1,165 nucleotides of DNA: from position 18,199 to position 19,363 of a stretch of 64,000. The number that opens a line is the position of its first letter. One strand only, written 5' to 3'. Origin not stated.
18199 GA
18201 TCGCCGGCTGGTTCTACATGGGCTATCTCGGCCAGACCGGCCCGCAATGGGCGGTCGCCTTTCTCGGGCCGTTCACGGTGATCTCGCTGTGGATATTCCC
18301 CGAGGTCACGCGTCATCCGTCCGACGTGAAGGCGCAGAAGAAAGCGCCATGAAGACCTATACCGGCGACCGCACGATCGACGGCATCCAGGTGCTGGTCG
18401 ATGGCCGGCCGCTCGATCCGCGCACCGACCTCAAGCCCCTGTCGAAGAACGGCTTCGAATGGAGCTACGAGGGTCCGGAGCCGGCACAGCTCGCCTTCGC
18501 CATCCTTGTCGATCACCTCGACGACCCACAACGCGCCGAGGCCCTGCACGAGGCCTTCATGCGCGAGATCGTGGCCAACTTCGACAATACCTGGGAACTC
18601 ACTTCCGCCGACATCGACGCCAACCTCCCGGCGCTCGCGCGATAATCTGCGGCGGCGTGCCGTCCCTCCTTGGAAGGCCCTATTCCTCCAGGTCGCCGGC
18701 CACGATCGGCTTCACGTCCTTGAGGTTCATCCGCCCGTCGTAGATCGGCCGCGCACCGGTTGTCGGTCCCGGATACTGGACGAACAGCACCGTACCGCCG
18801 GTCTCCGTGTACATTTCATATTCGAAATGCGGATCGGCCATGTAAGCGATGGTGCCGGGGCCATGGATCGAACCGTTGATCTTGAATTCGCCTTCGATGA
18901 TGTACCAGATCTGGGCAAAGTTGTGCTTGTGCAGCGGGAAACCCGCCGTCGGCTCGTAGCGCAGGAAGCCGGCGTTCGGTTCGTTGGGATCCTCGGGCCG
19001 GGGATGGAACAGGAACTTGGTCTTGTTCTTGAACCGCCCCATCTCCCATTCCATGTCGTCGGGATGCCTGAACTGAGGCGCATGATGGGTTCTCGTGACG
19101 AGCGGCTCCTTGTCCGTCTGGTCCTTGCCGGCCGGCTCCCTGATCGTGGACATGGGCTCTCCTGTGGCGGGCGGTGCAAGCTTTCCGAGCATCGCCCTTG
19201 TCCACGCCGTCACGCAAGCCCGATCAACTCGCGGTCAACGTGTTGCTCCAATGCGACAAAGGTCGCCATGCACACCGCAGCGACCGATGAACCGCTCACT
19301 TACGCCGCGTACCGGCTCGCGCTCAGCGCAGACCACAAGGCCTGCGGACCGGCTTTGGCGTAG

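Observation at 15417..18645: GntR regulon defined by two identical operators: ADH, desaturase, micro-membrane protein and DUF6166-like protein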

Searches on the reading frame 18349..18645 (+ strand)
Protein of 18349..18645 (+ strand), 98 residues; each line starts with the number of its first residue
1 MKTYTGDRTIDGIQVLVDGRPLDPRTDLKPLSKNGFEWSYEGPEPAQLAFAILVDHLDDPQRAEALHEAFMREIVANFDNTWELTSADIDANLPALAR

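Call 7: search_protein_families(library=pfam, proteins=[window:18349-18645:+], max_evalue=0.01)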
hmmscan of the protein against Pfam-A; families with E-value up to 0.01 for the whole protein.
window:18349-18645:+ (98 aa): 1 family
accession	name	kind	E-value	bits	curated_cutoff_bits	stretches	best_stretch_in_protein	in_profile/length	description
PF19663.4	DUF6166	-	1.4e-32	112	27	1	4-91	1-89/93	Family of unknown function (DUF6166)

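Call 8: search_protein_families(library=ncbifam, proteins=[window:18349-18645:+], max_evalue=0.01)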
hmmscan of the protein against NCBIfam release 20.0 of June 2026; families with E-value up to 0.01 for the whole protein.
window:18349-18645:+ (98 aa): 1 family
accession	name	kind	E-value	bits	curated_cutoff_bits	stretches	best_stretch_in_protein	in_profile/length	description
NF047562.1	LIC_14007_fam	domain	0.0089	16.1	130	0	46-91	49-95/113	LIC_14007 family protein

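Call 66: predict_structure(alignment_id=A1)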
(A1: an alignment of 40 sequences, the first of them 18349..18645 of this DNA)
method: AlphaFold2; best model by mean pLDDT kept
length: 98 residues; sequences in the alignment: 40
mean_pLDDT: 94.0   pTM: 0.88
mean pLDDT of the five models: 94.0, 93.9, 93.0, 92.7, 92.5
residues with pLDDT >= 90: 84; 70-90: 14; 50-70: 0; < 50: 0
segments of 3 or more residues with pLDDT < 50: none
pLDDT, mean of each block of 10 residues (from residue 1): 93 94 96 87 95 97 97 94 97 89
secondary structure, 60 per line:
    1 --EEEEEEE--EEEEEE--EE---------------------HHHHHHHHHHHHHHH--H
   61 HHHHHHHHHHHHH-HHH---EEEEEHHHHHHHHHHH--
elements in order: E3-9 E12-17 H43-57 H60-73 E81-85 H86-96

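Call 69: fold_search(model_id=the predicted structure, library=pdb)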
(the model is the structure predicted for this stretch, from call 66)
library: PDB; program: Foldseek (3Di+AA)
matches with E <= 10: 34; with E <= 0.001: 0
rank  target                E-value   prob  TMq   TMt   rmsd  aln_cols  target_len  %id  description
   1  3bf5_A                2.4e+00  0.08  0.35  0.15  11.2       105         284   11  Crystal structure of putative ribokinase (10640157) from Thermoplasma acidophilum at 1.91 A resolution (released 2007-12-04)
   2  1x2g_A                2.6e+00  0.08  0.28  0.12   6.8        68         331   24  Crystal Structure of Lipate-Protein Ligase A from Escherichia coli (released 2005-08-02)
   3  1x2g_C                2.7e+00  0.08  0.28  0.12   6.7        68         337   22  Crystal Structure of Lipate-Protein Ligase A from Escherichia coli (released 2005-08-02)
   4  1vm7_A                3.3e+00  0.08  0.35  0.14   9.7        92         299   12  Crystal structure of Ribokinase (TM0960) from Thermotoga maritima at 2.15 A resolution (released 2004-09-21)
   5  5tt6                  3.7e+00  0.02  0.20  0.08  14.5       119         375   12  T4 RNA Ligase 1 (K99M) (released 2017-03-08)
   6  6vz0_B                3.9e+00  0.10  0.28  0.35  12.9        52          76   21  C-terminal domain of mouse surfactant protein B crystallized at high pH (released 2020-11-25)
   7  2dcn_A                4.1e+00  0.07  0.34  0.14   9.4        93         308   15  Crystal structure of 2-keto-3-deoxygluconate kinase from Sulfolobus tokodaii complexed with 2-keto-6-phosphogluconate  (released 2006-01-31)
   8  1ajk_A                4.7e+00  0.12  0.19  0.09   1.1        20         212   35  CIRCULARLY PERMUTED (1-3,1-4)-BETA-D-GLUCAN 4-GLUCANOHYDROLASE CPA16M-84 (released 1998-05-06)
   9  6hxj_C                5.0e+00  0.08  0.37  0.15   8.3        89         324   16  Structure of ATP citrate lyase from Chlorobium limicola in complex with citrate and coenzyme A. (released 2019-04-10)
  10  7orc_A                5.6e+00  0.04  0.19  0.02   9.7        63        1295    8  Human Aldehyde Oxidase in complex with Raloxifene (released 2021-09-01)
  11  7e4l_B                5.9e+00  0.03  0.30  0.13  11.1        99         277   16  Conversion of pyrophosphate-dependent myo-inositol-1 kinase into myo-inositol-3 kinase by N78L/S89L mutation (released 2021-05-05)
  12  7e4l_A                5.9e+00  0.03  0.29  0.13  11.1        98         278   13  Conversion of pyrophosphate-dependent myo-inositol-1 kinase into myo-inositol-3 kinase by N78L/S89L mutation (released 2021-05-05)
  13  2c5u_A                5.9e+00  0.03  0.20  0.06   9.0        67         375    9  T4 RNA Ligase (Rnl1) Crystal Structure (released 2005-11-04)
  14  1ajk_B                6.7e+00  0.09  0.19  0.10   1.2        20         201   35  CIRCULARLY PERMUTED (1-3,1-4)-BETA-D-GLUCAN 4-GLUCANOHYDROLASE CPA16M-84 (released 1998-05-06)
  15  6wb5_A                6.7e+00  0.06  0.37  0.15   9.8       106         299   13  Microbiome-derived Acarbose Kinase Mak1 as a Complex with Acarbose and AMP-PNP (released 2021-04-21)
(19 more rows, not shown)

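Call 91: search_protein_representatives(alignment_id=A1)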
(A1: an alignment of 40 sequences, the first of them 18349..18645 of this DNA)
Query: 40 sequences, 98 profile positions. Proteins with E-value up to 0.001 (for the whole library): 5923; up to 1e-10: 1226; up to 1e-30: 18. The best 150 are listed.
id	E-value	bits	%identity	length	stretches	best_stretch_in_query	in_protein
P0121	1.4e-40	153.5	-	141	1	1-96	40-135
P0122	7.1e-40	151.3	-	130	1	1-96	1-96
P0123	1.8e-39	150.0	-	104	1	1-95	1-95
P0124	2.1e-37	143.4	-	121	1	1-96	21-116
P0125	4.6e-36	139.1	-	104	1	1-96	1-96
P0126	5.5e-36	138.8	-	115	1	1-86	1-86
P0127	9.2e-36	138.1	-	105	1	1-97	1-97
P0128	1.2e-35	137.7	-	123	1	1-94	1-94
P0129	6.7e-34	132.1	-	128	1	2-97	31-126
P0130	1.3e-33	131.2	-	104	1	1-96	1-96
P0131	2.7e-33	130.1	-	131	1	2-96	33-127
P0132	9.4e-33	128.4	-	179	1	1-95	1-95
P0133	2.3e-32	127.2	-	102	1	1-81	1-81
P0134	3.9e-32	126.5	-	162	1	1-94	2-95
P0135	1.6e-31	124.5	-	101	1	1-97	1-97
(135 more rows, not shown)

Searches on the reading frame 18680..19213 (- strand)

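Call 7: search_protein_families(library=pfam, proteins=[window:18680-19213:-], max_evalue=0.01)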
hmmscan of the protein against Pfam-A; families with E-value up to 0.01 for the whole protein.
window:18680-19213:- (177 aa): 2 families
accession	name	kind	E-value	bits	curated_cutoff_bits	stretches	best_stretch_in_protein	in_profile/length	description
PF12973.13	Cupin_7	-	3.9e-05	23.8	27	1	78-144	32-98/105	ChrR Cupin-like domain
PF02311.25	AraC_binding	-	0.0073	16.5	21.1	0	86-109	10-33/135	AraC-like ligand binding domain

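Call 8: search_protein_families(library=ncbifam, proteins=[window:18680-19213:-], max_evalue=0.01)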
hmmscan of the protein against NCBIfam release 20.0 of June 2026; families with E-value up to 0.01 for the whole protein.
window:18680-19213:- (177 aa): 0 families
